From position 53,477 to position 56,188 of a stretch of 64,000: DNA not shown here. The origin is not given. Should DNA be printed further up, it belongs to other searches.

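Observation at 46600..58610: GC-rich island with a near-complete VirB/Trb T4SS ending beside tRNA-Leu, without relaxase, coupling protein or integrase in view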

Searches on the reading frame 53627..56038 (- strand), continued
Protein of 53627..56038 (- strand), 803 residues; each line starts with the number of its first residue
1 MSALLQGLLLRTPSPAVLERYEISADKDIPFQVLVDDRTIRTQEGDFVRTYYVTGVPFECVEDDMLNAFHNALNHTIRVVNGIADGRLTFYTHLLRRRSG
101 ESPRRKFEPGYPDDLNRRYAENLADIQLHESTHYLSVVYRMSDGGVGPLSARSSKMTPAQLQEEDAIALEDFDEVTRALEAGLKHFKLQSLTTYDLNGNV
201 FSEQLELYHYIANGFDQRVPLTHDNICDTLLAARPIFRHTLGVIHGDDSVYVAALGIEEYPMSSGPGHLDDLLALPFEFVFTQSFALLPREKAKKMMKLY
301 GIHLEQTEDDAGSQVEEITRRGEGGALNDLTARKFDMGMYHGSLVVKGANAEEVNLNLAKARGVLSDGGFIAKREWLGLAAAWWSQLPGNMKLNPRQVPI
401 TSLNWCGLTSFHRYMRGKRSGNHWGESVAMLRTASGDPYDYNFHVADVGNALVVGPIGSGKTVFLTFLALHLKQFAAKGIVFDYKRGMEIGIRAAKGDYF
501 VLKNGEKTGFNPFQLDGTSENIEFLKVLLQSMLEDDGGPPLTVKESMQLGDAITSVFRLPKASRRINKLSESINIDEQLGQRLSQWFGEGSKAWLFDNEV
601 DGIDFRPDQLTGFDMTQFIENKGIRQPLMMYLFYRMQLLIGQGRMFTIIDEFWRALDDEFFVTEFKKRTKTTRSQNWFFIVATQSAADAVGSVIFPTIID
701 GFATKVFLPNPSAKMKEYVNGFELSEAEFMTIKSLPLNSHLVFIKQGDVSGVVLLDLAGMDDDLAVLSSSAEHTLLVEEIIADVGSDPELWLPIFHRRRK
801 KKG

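Call 13: find_encoding_contigs(protein=P0006, flank=10000, max_places=4)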
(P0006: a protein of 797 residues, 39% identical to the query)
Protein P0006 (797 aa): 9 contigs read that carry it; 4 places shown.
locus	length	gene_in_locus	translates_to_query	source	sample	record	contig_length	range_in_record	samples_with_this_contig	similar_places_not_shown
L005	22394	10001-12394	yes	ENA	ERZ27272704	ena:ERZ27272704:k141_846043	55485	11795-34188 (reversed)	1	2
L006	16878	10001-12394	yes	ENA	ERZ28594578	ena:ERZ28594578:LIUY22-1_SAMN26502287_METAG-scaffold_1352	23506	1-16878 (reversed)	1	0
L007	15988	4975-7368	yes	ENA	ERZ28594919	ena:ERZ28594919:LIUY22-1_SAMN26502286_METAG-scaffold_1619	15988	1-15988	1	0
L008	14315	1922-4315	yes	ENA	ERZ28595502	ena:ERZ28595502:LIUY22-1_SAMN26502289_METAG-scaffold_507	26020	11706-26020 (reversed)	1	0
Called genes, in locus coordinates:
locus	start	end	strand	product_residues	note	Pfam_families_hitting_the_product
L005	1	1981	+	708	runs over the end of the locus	PF00403:HMA (faint), PF00122:E1-E2_ATPase, PF00702:Hydrolase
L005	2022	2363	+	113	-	PF02673:BacA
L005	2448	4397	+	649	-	PF00034:Cytochrom_C, PF13442:Cytochrome_CBB3, PF03239:FTR1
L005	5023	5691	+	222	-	-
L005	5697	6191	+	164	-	-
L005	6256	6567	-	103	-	PF02852:Pyr_redox_dim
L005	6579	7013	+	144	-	-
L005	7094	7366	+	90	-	-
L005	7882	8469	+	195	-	-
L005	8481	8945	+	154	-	PF01464:SLT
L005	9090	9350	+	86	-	-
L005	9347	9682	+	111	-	PF04956:TrbC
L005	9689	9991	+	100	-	PF05101:VirB3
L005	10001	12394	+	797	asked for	PF27097:VirB4_TrbE_N, PF03135:CagE_TrbE_VirB, PF19044:P-loop_TraG (weak)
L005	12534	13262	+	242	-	PF07996:T4SS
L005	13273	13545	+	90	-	-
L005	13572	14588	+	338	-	PF04610:TrbL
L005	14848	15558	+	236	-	PF04335:VirB8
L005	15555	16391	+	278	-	PF03524:CagX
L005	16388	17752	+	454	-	PF03743:TrbI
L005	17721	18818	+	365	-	PF00437:T2SSE, PF27713:UCP018868 (weak)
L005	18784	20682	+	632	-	PF02534:T4SS-DNA_transf, PF10412:TrwB_AAD_bind, PF12696:TraG-D_C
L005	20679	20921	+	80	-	-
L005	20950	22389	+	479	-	-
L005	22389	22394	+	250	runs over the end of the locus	PF05857:TraX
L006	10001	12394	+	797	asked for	PF27097:VirB4_TrbE_N, PF03135:CagE_TrbE_VirB, PF19044:P-loop_TraG (weak)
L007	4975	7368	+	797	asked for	PF27097:VirB4_TrbE_N, PF03135:CagE_TrbE_VirB, PF19044:P-loop_TraG (weak)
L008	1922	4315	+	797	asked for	PF27097:VirB4_TrbE_N, PF03135:CagE_TrbE_VirB, PF19044:P-loop_TraG (weak)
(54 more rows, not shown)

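Call 14: find_encoding_contigs(protein=P0014, flank=10000, max_places=4)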
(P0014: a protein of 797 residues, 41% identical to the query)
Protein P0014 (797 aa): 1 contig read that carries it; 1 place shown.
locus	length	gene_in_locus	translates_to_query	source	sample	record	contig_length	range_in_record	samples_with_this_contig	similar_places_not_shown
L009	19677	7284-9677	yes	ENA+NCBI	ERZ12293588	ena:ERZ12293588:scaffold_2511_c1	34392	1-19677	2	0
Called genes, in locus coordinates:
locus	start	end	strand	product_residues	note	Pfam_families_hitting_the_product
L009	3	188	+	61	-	?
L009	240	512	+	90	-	-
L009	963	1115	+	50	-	-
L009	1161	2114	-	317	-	PF00196:GerE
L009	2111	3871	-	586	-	PF13424:TPR_12 (faint), PF13487:HD_5, PF01966:HD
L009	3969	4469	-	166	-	PF08808:RES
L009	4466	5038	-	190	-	PF20432:Xre-like-HTH (weak), PF09722:Xre_MbcA_ParS_C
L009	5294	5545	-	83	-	PF00196:GerE, PF04545:Sigma70_r4 (weak)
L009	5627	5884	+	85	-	PF13560:HTH_31, PF12844:HTH_19, PF13443:HTH_26, PF01381:HTH_3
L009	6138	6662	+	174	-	PF01464:SLT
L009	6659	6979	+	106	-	PF04956:TrbC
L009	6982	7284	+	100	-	PF05101:VirB3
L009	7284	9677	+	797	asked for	PF27097:VirB4_TrbE_N, PF03135:CagE_TrbE_VirB, PF19044:P-loop_TraG (weak)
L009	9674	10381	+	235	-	PF07996:T4SS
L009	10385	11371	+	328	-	PF04610:TrbL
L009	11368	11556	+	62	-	-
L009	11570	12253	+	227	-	PF04335:VirB8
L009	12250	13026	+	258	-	PF03524:CagX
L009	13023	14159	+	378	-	PF03743:TrbI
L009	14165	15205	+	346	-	PF01580:FtsK_SpoIIIE (faint), PF00437:T2SSE, PF27713:UCP018868 (weak)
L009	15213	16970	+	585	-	PF02534:T4SS-DNA_transf, PF10412:TrwB_AAD_bind, PF12696:TraG-D_C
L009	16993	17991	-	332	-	PF03432:Relaxase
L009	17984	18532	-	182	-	PF21983:NikA-like (faint)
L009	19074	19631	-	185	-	-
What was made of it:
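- On Conjugative element / ICE: Canonical relatives L005 and L009 have it directly after VirB11 (calls 13, 14).
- L009 also carries a relaxase (calls 13, 14). The nearest non-CPR-context relatives (VirB4 about 40% identical) are classical conjugative VirB/D4 clusters, one of them with a relaxase (calls 13, 14).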

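Call 43: search_dna_similar(query=window:53627-56038:-, collection=plasmids, mode=protein, max_rows=25)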
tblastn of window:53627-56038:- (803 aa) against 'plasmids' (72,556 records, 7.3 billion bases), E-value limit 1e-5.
The search stops at 5000 records and this limit was reached: more records match than are counted here, and every count below describes the 5000 best-scoring records only.
Records with a match: at least 5000; places in all: 5328; records where one place covers at least 80% of the query: 4937.
Best place of each record, by identity: <60% 5000.
By first word of the organism name: Escherichia 1770; Klebsiella 826; Salmonella 352; Enterobacter 246; Agrobacterium 225; Campylobacter 215; Rhizobium 209; Citrobacter 165; Sinorhizobium 115; Shigella 72; and 126 more.
By predicted mobility (MOB-suite, as given by PLSDB): conjugative 4354; non-mobilizable 450; mobilizable 196.
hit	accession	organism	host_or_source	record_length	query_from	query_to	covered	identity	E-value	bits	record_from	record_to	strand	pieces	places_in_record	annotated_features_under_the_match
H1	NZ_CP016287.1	Rhizobium leguminosarum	Vavilovia formosa,cell culture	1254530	13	800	98%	38.4%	1e-147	487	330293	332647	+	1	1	record has no annotation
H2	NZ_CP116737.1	Agrobacterium pusense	-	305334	13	802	98%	38.3%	2e-144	478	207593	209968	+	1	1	VirB4 family type IV secretion system protein | type IV secretion system protein VirB3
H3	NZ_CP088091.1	Rhizobium laguerreae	cell culture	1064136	13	800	98%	38.2%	4e-146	483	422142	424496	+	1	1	none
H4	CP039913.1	Agrobacterium tumefaciens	-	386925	13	802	98%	38.1%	2e-143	474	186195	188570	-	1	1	VirB4 family type IV secretion/conjugal transfer ATPase | type IV secretion system protein VirB3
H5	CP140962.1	Sinorhizobium meliloti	Medicago lupulina,whole organism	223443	13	799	98%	38.2%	5e-127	483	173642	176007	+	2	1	type IV secretion system protein VirB3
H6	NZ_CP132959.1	Aminobacter niigataensis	cell culture,sediment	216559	14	799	98%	38.2%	9e-145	478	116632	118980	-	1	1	VirB4 family type IV secretion system protein | type IV secretion system protein VirB3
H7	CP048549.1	Agrobacterium tumefaciens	walnut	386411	2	799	99%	37.6%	1e-142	473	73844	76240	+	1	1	VirB4 family type IV secretion/conjugal transfer ATPase | type IV secretion system protein VirB3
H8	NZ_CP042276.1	Agrobacterium tumefaciens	Juglans regia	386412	2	799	99%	37.6%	1e-142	473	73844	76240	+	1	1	VirB4 family type IV secretion system protein | type IV secretion system protein VirB3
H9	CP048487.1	Agrobacterium tumefaciens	walnut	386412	2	799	99%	37.6%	1e-142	473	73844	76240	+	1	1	VirB4 family type IV secretion/conjugal transfer ATPase | type IV secretion system protein VirB3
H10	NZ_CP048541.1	Agrobacterium tumefaciens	walnut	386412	2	799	99%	37.6%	1e-142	473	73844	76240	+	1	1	VirB4 family type IV secretion system protein | type IV secretion system protein VirB3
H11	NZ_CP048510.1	Agrobacterium tumefaciens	walnut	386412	2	799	99%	37.6%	1e-142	473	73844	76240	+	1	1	VirB4 family type IV secretion system protein | type IV secretion system protein VirB3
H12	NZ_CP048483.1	Agrobacterium tumefaciens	walnut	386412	2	799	99%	37.6%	1e-142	473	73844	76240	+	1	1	VirB4 family type IV secretion system protein | type IV secretion system protein VirB3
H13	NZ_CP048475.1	Agrobacterium tumefaciens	walnut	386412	2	799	99%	37.6%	1e-142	473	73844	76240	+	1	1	VirB4 family type IV secretion system protein | type IV secretion system protein VirB3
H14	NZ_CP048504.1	Agrobacterium tumefaciens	walnut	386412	2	799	99%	37.6%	1e-142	473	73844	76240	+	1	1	VirB4 family type IV secretion system protein | type IV secretion system protein VirB3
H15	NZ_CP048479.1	Agrobacterium tumefaciens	walnut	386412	2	799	99%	37.6%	1e-142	473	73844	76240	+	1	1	VirB4 family type IV secretion system protein | type IV secretion system protein VirB3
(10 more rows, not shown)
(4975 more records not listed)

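Call 44: search_solved_structures(query=window:53627-56038:-, max_evalue=0.00001)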
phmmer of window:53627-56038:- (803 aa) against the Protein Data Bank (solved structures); distinct sequences matched with E-value up to 0.00001: 3.
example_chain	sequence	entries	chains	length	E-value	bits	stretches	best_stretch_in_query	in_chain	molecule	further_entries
7o41_A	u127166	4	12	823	7.3e-139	467.6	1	25-800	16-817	TrwK protein | Type IV secretion system protein virB4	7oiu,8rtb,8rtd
7o43_A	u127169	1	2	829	7.5e-139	467.5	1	25-800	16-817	TrwK protein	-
7o42_A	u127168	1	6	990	1.4e-138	466.6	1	25-800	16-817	TrwK protein,Protein hcp1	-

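Call 51: find_encoding_contigs(protein=P0004, flank=10000, max_places=3)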
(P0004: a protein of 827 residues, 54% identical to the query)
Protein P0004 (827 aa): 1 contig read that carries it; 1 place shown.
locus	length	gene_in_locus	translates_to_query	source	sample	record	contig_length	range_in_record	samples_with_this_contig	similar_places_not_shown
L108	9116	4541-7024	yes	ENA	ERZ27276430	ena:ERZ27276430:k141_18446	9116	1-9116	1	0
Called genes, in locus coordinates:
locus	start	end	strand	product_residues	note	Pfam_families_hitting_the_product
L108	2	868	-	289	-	?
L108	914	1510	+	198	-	PF00578:AhpC-TSA, PF08534:Redoxin, PF10417:1-cysPrx_C (faint)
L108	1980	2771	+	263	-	PF01145:Band_7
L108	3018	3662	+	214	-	-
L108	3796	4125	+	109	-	PF04956:TrbC (weak)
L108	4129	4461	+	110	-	-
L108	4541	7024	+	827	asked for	PF27097:VirB4_TrbE_N, PF03135:CagE_TrbE_VirB, PF19044:P-loop_TraG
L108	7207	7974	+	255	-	PF07996:T4SS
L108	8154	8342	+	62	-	-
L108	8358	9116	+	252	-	PF04335:VirB8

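Call 55: search_protein_families(library=ncbifam, proteins=[window:53627-56038:-], max_evalue=0.001)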
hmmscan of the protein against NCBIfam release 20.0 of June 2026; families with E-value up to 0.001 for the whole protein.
window:53627-56038:- (803 aa): 10 families
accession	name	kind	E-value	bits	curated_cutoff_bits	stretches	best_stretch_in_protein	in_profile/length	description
TIGR00929.1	VirB4_CagE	subfamily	4.6e-192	640.3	643.1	1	22-798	5-791/792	VirB4 family type IV secretion/conjugal transfer ATPase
NF010473.0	PRK13898.1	equivalog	7.9e-146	487.2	1050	1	21-800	17-799/801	type IV secretion system ATPase VirB4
NF010427.0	PRK13853.1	equivalog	1.5e-120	403.4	957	1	20-799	7-784/789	type IV secretion system protein VirB4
NF010447.0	PRK13873.1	equivalog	3.8e-61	207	1020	2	326-727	318-724/815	conjugal transfer protein TrbE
NF010466.0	PRK13891.1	subfamily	4.7e-35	120.7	1322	1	187-717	211-761/852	conjugal transfer protein TrbE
NF010404.0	PRK13830.1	subfamily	2.7e-29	101.5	810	1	28-715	17-724/818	conjugal transfer protein TrbE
TIGR02746.1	TraC-F-type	equivalog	7.6e-15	53.9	567.05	1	450-740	432-741/800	type IV secretion system protein TraC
TIGR03783.1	Bac_Flav_CT_G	subfamily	2.1e-05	22.6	261.55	0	450-566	440-565/829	TraG family conjugative transposon ATPase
NF041017.1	DNA_import_CedB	equivalog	0.00036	19.3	700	1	441-496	268-324/590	DNA import protein CedB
NF045975.1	VirB4_plasma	equivalog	0.00046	18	590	0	450-519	517-586/894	Mbov_0397 family ICE element conjugal transfer ATPase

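Call 59: find_encoding_contigs(protein=P0013, flank=10000, max_places=3)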
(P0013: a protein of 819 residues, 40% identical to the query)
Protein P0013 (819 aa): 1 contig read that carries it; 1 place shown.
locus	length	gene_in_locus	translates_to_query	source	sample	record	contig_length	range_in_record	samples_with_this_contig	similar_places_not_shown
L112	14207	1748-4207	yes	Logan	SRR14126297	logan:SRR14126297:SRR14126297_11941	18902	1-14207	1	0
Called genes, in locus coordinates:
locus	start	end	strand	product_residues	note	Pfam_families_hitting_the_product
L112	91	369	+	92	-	-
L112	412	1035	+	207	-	PF01464:SLT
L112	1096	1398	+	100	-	-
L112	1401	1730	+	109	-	PF05101:VirB3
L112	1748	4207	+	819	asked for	PF27097:VirB4_TrbE_N, PF03135:CagE_TrbE_VirB, PF12846:AAA_10 (faint), PF19044:P-loop_TraG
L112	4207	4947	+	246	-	PF07996:T4SS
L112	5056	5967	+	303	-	PF04610:TrbL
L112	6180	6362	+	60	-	-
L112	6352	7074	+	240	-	PF04335:VirB8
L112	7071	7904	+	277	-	PF03524:CagX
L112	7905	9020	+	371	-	PF03743:TrbI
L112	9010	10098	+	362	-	PF00437:T2SSE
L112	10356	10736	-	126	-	-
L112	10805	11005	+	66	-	-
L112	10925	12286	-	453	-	PF01071:GARS_A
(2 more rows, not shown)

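Call 61: list_cluster_members(proteins=[P0121, P0241, P0242, P0248, window:53627-56038:-, P0004, P0013, P0003])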
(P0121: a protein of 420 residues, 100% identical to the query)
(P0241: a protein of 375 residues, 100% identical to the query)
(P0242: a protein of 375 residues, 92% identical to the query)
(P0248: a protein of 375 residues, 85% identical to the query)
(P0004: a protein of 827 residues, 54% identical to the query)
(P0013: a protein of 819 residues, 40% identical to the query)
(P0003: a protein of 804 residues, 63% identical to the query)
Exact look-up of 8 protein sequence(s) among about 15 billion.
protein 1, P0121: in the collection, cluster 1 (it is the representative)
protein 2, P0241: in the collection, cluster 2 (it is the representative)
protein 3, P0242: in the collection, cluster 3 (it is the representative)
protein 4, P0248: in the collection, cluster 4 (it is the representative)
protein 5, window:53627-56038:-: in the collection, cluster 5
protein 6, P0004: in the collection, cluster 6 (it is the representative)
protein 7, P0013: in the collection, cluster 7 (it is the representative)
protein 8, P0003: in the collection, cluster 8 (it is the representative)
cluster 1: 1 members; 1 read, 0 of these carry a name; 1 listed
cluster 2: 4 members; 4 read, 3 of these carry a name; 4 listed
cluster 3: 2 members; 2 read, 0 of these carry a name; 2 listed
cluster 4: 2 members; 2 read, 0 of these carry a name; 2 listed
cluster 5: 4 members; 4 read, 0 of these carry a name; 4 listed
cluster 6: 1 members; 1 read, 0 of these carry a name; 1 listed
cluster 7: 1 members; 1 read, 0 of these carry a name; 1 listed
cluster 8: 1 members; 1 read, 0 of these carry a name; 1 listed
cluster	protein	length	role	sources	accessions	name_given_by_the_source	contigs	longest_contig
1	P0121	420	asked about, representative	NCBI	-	-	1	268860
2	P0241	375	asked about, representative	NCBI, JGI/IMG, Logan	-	ParB family chromosome partitioning protein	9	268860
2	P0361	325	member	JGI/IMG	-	ParB family chromosome partitioning protein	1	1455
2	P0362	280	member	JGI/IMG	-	ParB-like chromosome segregation protein Spo0J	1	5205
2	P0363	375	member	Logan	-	-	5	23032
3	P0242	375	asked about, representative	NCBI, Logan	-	-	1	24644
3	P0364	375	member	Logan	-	-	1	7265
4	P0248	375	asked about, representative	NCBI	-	-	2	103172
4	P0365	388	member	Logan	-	-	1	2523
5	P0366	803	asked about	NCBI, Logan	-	-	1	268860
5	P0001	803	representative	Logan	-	-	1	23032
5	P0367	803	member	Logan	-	-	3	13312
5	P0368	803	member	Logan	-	-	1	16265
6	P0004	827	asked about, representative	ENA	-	-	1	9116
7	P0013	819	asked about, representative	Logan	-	-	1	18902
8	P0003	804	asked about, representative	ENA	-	-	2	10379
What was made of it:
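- Tried and rejected: list_cluster_members gave no organism names or accessions (call 61).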
